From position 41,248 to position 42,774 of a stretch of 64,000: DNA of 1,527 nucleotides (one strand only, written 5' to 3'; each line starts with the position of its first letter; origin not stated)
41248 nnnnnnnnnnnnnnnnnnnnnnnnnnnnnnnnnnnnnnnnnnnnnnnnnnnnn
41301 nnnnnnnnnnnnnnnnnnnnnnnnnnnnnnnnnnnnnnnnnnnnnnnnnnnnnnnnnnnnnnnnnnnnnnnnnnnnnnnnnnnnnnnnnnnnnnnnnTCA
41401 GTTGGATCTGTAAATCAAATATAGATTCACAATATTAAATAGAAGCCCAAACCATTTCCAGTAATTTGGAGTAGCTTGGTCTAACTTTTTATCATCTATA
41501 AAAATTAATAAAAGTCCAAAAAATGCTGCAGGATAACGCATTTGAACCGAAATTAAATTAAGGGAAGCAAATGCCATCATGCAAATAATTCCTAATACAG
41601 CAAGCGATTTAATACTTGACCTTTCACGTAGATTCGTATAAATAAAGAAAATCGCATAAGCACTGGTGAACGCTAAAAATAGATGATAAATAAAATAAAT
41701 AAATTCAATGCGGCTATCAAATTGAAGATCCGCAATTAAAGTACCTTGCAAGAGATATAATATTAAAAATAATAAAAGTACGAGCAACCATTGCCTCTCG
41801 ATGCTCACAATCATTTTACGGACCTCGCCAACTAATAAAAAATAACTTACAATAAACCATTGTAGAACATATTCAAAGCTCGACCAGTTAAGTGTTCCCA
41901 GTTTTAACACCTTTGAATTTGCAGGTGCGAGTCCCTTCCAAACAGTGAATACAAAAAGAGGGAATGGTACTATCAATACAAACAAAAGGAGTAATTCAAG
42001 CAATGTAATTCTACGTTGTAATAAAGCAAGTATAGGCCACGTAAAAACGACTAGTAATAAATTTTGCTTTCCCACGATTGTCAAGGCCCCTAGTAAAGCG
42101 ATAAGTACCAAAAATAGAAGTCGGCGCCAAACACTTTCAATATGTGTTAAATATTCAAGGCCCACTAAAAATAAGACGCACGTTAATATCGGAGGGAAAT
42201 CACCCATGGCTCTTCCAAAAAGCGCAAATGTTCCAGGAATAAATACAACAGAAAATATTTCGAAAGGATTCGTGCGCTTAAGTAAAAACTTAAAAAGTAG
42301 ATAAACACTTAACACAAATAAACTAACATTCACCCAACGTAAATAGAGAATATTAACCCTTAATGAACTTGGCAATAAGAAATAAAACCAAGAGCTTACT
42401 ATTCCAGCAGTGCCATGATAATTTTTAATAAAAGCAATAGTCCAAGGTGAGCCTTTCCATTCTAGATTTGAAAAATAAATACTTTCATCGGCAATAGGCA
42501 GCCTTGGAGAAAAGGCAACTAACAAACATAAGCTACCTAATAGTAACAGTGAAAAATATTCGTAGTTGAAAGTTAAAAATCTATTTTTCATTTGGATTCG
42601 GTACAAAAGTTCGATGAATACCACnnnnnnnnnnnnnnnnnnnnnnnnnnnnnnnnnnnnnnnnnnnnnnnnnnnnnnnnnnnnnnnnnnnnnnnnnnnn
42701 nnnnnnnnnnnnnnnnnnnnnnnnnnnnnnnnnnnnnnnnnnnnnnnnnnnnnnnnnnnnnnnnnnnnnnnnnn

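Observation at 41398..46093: Low-GC four-gene operon (GT-B, GT-B, TM-anchored Kelch propeller, GT-C-like membrane protein): candidate uncharacterised periplasmic glycosylation module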

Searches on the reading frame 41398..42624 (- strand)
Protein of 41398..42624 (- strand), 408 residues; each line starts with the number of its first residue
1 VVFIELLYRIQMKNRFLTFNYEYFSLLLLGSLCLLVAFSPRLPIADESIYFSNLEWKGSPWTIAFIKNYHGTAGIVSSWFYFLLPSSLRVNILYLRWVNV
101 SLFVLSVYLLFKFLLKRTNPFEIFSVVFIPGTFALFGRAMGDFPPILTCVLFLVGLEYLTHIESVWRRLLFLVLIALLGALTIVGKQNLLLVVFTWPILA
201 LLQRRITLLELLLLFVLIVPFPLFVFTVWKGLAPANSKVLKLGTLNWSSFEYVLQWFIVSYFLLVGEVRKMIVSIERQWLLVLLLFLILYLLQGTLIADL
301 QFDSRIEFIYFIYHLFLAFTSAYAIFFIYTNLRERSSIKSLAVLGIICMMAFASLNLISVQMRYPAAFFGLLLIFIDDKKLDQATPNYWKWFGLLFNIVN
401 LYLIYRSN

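Call 3: search_protein_families(library=pfam, proteins=[window:41398-42624:-], max_evalue=0.1)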
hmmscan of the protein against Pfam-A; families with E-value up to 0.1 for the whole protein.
window:41398-42624:- (408 aa): 0 families

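Call 4: search_protein_families(library=ncbifam, proteins=[window:41398-42624:-], max_evalue=0.1)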
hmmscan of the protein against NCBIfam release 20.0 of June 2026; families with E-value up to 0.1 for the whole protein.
window:41398-42624:- (408 aa): 0 families

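Call 7: find_homologous_proteins(query=window:41398-42591:-)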
Query window:41398-42591:- (397 aa): 1 proteins with E <= 0.001 among 8000 candidates.
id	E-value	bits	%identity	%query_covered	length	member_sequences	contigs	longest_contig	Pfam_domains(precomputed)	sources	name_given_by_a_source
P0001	4.4e-249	844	100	100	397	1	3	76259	-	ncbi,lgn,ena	-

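Call 8: search_solved_structures(query=window:41398-42591:-, max_evalue=10)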
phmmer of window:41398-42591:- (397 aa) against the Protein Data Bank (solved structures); distinct sequences matched with E-value up to 10: 0.

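Call 11: find_encoding_contigs(protein=P0001, flank=10000, max_places=6)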
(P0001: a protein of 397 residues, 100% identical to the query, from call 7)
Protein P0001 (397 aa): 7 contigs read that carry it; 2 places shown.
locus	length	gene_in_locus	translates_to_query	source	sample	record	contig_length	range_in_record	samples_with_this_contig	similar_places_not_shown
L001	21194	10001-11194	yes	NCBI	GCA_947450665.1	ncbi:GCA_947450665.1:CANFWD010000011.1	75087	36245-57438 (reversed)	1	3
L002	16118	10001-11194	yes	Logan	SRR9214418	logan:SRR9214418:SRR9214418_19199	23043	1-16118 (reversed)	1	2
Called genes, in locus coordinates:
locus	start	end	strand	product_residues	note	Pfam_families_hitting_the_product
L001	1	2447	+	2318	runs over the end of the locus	PF19408:PKD_6, PF17803:Cadherin_4, PF17892:Cadherin_5, PF17963:Big_9, PF17803:Cadherin_4, PF17803:Cadherin_4, PF17963:Big_9, PF17963:Big_9, +7 more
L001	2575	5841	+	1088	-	PF18911:PKD_4, PF00801:PKD, PF13573:SprB, PF13585:CHU_C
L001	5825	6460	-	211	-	PF01323:DSBA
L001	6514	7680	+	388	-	PF13439:Glyco_transf_4, PF13579:Glyco_trans_4_4 (weak), PF13692:Glyco_trans_1_4, PF00534:Glycos_transf_1 (weak)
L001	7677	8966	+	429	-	PF13692:Glyco_trans_1_4 (faint)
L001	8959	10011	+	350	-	PF24681:Kelch_KLHDC2_KLHL20_DRC7, PF13415:Beta-prop_FBX42, PF13964:Beta-prop_Calicin, PF24681:Kelch_KLHDC2_KLHL20_DRC7, PF25210:Kelch_FKB95, PF13415:Beta-prop_FBX42, PF24981:Beta-prop_ATRN-LZTR1, PF01344:Kelch_1, +6 more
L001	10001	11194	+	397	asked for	-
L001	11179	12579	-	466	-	PF01120:Alpha_L_fucos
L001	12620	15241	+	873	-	PF00933:Glyco_hydro_3, PF01915:Glyco_hydro_3_C, PF07691:PA14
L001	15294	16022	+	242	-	PF05050:Methyltransf_21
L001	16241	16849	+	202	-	PF13649:Methyltransf_25, PF08241:Methyltransf_11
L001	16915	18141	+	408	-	-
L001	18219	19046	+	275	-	-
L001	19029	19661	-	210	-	PF14378:PAP2_3 (weak), PF01569:PAP2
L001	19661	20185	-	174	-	PF02525:Flavodoxin_2, PF03358:FMN_red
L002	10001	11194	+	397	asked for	-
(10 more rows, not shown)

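Call 19: search_protein_representatives(protein=window:41398-42591:-)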
Query: 397 residues. Proteins with E-value up to 0.001 (for the whole library): 26; up to 1e-10: 5; up to 1e-30: 2. The best 26 are listed.
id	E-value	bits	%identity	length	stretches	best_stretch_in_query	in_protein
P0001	1.4e-249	844.4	100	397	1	1-397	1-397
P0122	4.3e-82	292.9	42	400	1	14-395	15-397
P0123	7.4e-20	88.0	27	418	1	14-395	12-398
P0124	1.8e-17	80.1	30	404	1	9-393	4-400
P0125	4.1e-11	59.2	32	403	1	13-239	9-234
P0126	7.6e-10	55.0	29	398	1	23-293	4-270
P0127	3.0e-08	49.8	27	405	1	13-395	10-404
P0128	2.3e-07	46.9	28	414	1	7-248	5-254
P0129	2.3e-07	46.9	28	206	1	201-394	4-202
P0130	2.5e-06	43.4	26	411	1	19-361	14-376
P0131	8.3e-06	41.7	28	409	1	19-280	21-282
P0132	9.7e-06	41.5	31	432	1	14-227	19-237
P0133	3.3e-05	39.7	27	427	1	22-279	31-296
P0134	3.6e-05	39.6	30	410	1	22-319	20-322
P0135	3.7e-05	39.6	24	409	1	15-226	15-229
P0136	6.3e-05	38.8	28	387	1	21-226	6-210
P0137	7.1e-05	38.7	26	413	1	17-224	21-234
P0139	1.7e-04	37.4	27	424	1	24-267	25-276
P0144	4.3e-04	36.1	29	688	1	17-255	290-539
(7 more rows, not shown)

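Call 22: search_protein_families(library=pfam, alignment_id=A1, max_evalue=1)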
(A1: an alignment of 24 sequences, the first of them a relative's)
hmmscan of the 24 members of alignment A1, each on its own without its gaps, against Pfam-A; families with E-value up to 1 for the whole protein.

A. member 1, P0001 (397 aa): 0 families

B. families by the number of members that match (of 24 scanned): 8 families
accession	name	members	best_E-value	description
PF13231.12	PMT_2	7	1.7e-07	Dolichyl-phosphate-mannose-protein mannosyltransferase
PF20794.3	bPH_7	1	9.8e-05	Bacterial PH domain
PF22571.1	LiaI-LiaF-TM_PspC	1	0.0031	PspC transmembrane region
PF24661.1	DUF7649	1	0.027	Domain of unknown function (DUF7649)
PF11660.13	DUF3262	1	0.038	Protein of unknown function (DUF3262)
PF19942.4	DUF6404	1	0.047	Family of unknown function (DUF6404)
PF19885.4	DUF6358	1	0.11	Family of unknown function (DUF6358)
PF14897.12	EpsG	1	0.44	EpsG family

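Call 23: search_solved_structures(query=A1, max_evalue=10, show_alignments=2)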
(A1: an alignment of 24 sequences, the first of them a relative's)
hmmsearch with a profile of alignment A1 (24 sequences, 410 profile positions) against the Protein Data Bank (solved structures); distinct sequences matched with E-value up to 10: 0.

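Call 24: find_homologous_proteins(query=A1, max_evalue=0.00001)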
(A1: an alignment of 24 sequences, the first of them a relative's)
Query A1 (24 sequences) (397 aa, profile of the alignment): 2 proteins with E <= 0.00001 among 8000 candidates.
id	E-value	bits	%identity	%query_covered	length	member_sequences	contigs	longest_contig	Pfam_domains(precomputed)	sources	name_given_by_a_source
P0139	1.5e-123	431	28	48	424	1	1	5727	-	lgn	-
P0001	6.6e-94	334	100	100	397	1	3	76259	-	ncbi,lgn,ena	-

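Call 28: find_related_loci(query=A2, collection=genome_contigs, flank=8000)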
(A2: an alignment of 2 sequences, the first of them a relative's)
Query A2 (397 aa) in genome_contigs; peptide patterns used: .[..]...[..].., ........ (x = any residue, [..] = any of these).
55 stretches matched a pattern; 1 encode a relative of the query (tblastn E <= 1e-3); 1 distinct loci.
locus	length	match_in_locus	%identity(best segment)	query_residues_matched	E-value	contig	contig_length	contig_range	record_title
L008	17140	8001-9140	40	15-394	9e-87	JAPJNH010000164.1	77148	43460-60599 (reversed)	MAG: Chitinophagales bacterium isolate MAG22 k99_2573315, whole genome shotgun sequence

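Call 31: find_encoding_contigs(protein=P0123, flank=8000, max_places=2)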
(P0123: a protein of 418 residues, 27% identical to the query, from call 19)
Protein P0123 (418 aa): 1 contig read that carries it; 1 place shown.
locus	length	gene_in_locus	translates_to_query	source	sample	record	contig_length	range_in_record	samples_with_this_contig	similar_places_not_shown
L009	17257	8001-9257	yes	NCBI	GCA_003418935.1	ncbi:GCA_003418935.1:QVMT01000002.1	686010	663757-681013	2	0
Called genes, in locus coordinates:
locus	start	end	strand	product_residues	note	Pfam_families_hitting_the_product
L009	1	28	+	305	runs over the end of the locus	PF00149:Metallophos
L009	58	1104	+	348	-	PF01112:Asparaginase_2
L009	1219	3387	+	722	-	-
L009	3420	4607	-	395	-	PF16401:DUF5009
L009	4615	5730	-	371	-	PF00728:Glyco_hydro_20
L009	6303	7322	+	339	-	PF24681:Kelch_KLHDC2_KLHL20_DRC7, PF13415:Beta-prop_FBX42, PF01344:Kelch_1, PF24981:Beta-prop_ATRN-LZTR1, PF25210:Kelch_FKB95, PF13964:Beta-prop_Calicin, PF24681:Kelch_KLHDC2_KLHL20_DRC7, PF01344:Kelch_1, +6 more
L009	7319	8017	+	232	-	PF00535:Glycos_transf_2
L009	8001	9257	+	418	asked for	-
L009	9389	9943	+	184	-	PF07638:Sigma70_ECF (weak), PF04542:Sigma70_r2, PF08281:Sigma70_r4_2, PF04545:Sigma70_r4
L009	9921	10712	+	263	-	-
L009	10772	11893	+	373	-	-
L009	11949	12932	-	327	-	PF02779:Transket_pyr, PF02780:Transketolase_C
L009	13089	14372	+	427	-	PF18943:DUF5690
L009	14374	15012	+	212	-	PF01797:Y1_Tnp (weak)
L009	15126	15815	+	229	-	-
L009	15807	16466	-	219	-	PF00005:ABC_tran, PF13304:AAA_21 (faint)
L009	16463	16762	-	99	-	-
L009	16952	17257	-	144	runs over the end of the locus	-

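Call 32: find_encoding_contigs(protein=P0124, flank=8000, max_places=2)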
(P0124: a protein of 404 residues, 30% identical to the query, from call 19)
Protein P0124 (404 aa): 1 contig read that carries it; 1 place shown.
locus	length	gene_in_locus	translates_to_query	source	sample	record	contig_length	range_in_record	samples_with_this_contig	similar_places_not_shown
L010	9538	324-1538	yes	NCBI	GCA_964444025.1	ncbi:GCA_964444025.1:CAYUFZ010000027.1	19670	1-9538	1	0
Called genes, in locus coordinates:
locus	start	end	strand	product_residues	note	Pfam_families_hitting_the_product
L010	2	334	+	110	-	?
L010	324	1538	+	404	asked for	-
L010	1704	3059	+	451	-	PF01554:MatE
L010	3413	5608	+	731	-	-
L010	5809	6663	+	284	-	PF03009:GDPD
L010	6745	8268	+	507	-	PF03321:GH3, PF23571:GH3_M, PF23572:GH3_C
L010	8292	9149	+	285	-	PF01557:FAA_hydrolase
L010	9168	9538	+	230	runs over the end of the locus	PF10263:SprT-like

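Call 33: find_encoding_contigs(protein=P0139, flank=8000, max_places=2)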
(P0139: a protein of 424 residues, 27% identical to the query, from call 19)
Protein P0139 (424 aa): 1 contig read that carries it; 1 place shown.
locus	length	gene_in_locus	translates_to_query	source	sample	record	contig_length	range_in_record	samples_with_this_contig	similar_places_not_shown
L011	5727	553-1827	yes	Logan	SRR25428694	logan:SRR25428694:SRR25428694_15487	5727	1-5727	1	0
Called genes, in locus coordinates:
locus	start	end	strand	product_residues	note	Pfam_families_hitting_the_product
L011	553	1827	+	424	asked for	-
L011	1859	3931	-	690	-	PF13089:PP_kinase_N, PF02503:PP_kinase, PF17941:PP_kinase_C_1, PF13091:PLDc_2 (weak), PF13090:PP_kinase_C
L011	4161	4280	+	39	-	-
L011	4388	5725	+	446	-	?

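Call 36: predict_structure(alignment_id=A1)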
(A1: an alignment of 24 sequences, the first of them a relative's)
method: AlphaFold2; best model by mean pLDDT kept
length: 397 residues; sequences in the alignment: 24
mean_pLDDT: 82.7   pTM: 0.85
mean pLDDT of the five models: 82.7, 82.0, 81.6, 79.8, 77.0
residues with pLDDT >= 90: 142; 70-90: 202; 50-70: 45; < 50: 8
segments of 3 or more residues with pLDDT < 50: 1-6
pLDDT, mean of each block of 10 residues (from residue 1): 49 77 88 87 93 93 88 93 92 90 73 79 78 93 94 97 98 91 93 96 98 94 73 67 78 73 85 88 64 80 84 83 80 84 70 76 68 62 83 74
secondary structure, 60 per line:
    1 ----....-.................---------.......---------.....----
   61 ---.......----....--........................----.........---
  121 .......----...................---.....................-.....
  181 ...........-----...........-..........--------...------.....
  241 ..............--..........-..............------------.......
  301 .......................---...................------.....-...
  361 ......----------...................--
elements in order: H5-8 H10-26 H36-42 H52-56 H64-70 H75-78 H81-104 H109-117 H121-127 H132-150 H154-174 H176-191 H197-207 H209-218 H236-254 H257-266 H268-281 H294-323 H327-345 H352-356 H358-366 H377-395

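Call 40: fold_search(model_id=the predicted structure, library=pdb)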
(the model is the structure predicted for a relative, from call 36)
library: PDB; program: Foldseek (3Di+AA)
matches with E <= 10: 223; with E <= 0.001: 0
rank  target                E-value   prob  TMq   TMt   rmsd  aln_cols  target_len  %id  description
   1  9s6t_A                1.2e-03  1.00  0.40  0.34  12.8       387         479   15  Ternary cryo-EM structure of chicken ALG12 with Dol25-PP-GlcNAc2Man7, Dol25-P-Man, and Fab (released 2026-03-18)
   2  3rce_A                1.6e-02  0.98  0.33  0.21  13.6       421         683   14  Bacterial oligosaccharyltransferase PglB (released 2011-06-15)
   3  6gxc_A                2.0e-02  0.96  0.32  0.21  13.9       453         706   13  Bacterial oligosaccharyltransferase PglB in complex with an inhibitory peptide and a reactive lipid-linked oligosaccha (released 2018-11-14)
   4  9s6r_A                2.5e-02  1.00  0.44  0.45  13.2       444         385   12  Ternary cryo-EM structure of yeast ALG3 with Dol25-PP-GlcNAc2Man5, Dol25-P-Man, and Fab (released 2026-03-18)
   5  6s7t_A                3.9e-02  0.97  0.40  0.25  16.6       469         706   11  Cryo-EM structure of human oligosaccharyltransferase complex OST-B (released 2019-12-18)
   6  3waj                  4.7e-02  0.97  0.37  0.20  19.4       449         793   13  Crystal structure of the Archaeoglobus fulgidus oligosaccharyltransferase (O29867_ARCFU) complex with Zn and sulfate (released 2013-10-30)
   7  5ogl_A                5.6e-02  0.89  0.33  0.21  14.6       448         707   13  Structure of bacterial oligosaccharyltransferase PglB in complex with an acceptor peptide and an lipid-linked oligosac (released 2017-10-25)
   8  5ezm                  5.8e-02  0.97  0.38  0.30  16.0       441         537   10  Crystal Structure of ArnT from Cupriavidus metallidurans in the apo state (released 2016-02-17)
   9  7bvc_B                6.9e-02  0.96  0.41  0.18  15.9       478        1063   12  Cryo-EM structure of Mycobacterium smegmatis arabinosyltransferase EmbA-EmbB-AcpM2 in complex with ethambutol (released 2020-04-29)
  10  5f15                  7.9e-02  0.99  0.46  0.36  11.0       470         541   11  Crystal Structure of ArnT from Cupriavidus metallidurans bound to Undecaprenyl phosphate (released 2016-02-17)
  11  9n9j_I                1.1e-01  0.92  0.41  0.26  18.2       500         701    9  Structure of a GRP94 folding intermediate engaged with a CCDC134- and FKBP11-bound secretory translocon (released 2025-11-19)
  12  9e6i_B                1.5e-01  0.99  0.34  0.21   6.7       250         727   11  Cryo-EM structure of Saccharomyces cerevisiae Pmt4-Ccw5 complex (released 2025-10-15)
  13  9e61_B                1.6e-01  0.99  0.34  0.21   6.7       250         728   11  Cryo-EM structure of Saccharomyces cerevisiae Pmt4 apo form (released 2025-10-15)
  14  9e61_A                1.7e-01  0.97  0.32  0.20   7.1       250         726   12  Cryo-EM structure of Saccharomyces cerevisiae Pmt4 apo form (released 2025-10-15)
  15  9i5k_A                1.7e-01  0.89  0.40  0.34  15.9       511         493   13  Structure of the Chaetomium thermophilum Pmt4 homodimer (C2 symmetry) (released 2025-12-24)
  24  7tpg_B                6.4e-01  0.13  0.19  0.19  19.4       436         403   12  Single-Particle Cryo-EM Structure of the WaaL O-antigen ligase in its ligand bound state (released 2022-04-06)
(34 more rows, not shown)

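Call 46: search_protein_families(library=pfam, proteins=[P0144, L009:7319-8017:+, P0129], max_evalue=0.01)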
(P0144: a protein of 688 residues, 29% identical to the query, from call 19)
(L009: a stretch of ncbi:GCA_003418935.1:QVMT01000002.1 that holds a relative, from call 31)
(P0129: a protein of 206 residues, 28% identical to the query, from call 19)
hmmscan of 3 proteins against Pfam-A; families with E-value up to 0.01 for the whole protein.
P0144 (688 aa): 1 family
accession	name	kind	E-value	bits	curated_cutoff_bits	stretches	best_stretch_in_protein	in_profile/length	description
PF00535.33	Glycos_transf_2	-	2.6e-06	27.9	23.3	1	10-53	65-108/168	Glycosyl transferase family 2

L009:7319-8017:+ (232 aa): 2 families
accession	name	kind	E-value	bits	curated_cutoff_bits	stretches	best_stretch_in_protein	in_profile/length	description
PF00535.33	Glycos_transf_2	-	1.9e-19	70.7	23.3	1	7-168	1-167/168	Glycosyl transferase family 2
PF10111.15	Glyco_tranf_2_2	-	0.0024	17.8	27.3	1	34-104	25-98/276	Glycosyltransferase like family 2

P0129 (206 aa): 0 families

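Call 47: find_encoding_contigs(protein=P0127, flank=6000, max_places=2)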
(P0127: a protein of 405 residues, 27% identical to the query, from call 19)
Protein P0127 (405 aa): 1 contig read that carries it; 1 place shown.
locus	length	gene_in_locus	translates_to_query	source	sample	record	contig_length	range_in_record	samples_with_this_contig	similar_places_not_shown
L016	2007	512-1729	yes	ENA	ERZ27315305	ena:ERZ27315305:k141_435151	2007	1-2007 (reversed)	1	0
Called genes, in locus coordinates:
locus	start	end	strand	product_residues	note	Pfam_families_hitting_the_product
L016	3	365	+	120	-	?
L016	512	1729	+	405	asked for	-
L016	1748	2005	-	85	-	?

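Call 48: find_encoding_contigs(protein=P0125, flank=6000, max_places=2)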
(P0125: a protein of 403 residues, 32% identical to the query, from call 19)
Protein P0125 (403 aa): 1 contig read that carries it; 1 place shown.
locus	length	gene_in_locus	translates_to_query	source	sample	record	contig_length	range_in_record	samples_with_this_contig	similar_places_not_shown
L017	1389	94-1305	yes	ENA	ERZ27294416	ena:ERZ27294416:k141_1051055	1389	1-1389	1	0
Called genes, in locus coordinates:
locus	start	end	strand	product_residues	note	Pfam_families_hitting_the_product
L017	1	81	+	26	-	?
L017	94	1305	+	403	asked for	-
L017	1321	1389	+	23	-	?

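Call 50: search_solved_structures(query=L009:7319-8017:+, max_evalue=0.01)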
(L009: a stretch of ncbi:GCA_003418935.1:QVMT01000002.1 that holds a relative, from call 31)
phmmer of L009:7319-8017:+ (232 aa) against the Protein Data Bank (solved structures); distinct sequences matched with E-value up to 0.01: 17.
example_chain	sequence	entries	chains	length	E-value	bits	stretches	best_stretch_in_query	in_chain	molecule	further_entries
9bhc_C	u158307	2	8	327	4.3e-12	49.3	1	3-209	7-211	Undecaprenyl-phosphate 4-deoxy-4-formamido-L-arabinose transferase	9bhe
8vxh_A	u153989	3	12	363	5.7e-12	48.8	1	3-209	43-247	Undecaprenyl-phosphate 4-deoxy-4-formamido-L-arabinose transferase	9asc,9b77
9hwj_A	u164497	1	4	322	1.1e-11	47.9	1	3-209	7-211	Undecaprenyl-phosphate 4-deoxy-4-formamido-L-arabinose transferase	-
5mlz_A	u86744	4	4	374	3.3e-06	30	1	3-222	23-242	Dolichol monophosphate mannose synthase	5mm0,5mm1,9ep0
5eke_A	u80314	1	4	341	6.9e-06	29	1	5-214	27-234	Uncharacterized glycosyltransferase sll0501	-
8bz8_A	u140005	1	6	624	8.2e-06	28.7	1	6-129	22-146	Glycosyltransferase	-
8bz4_A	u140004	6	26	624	8.3e-06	28.7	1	6-129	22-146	Glycosyltransferase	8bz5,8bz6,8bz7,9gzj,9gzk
3bcv_A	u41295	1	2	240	8.5e-06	28.7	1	6-130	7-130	Putative glycosyltransferase protein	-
5ekp_C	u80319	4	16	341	1e-05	28.4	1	5-179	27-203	Uncharacterized glycosyltransferase sll0501 | Glycosyltransferase sll0501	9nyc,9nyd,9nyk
9nye_A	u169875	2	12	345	1.1e-05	28.3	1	5-179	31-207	Glycosyltransferase sll0501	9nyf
6h1j_A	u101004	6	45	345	1.5e-05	27.9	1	2-167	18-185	Probable ss-1,3-N-acetylglucosaminyltransferase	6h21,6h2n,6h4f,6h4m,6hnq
2z87_A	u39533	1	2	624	1.6e-05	27.8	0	5-99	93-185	Chondroitin synthase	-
2z86_A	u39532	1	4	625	1.6e-05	27.8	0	5-99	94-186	Chondroitin synthase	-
6p61_A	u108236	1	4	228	4.4e-05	26.3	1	6-118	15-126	Glycosyltransferase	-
5tze_C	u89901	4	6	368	8.2e-05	25.4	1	7-105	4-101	Glycosyl transferase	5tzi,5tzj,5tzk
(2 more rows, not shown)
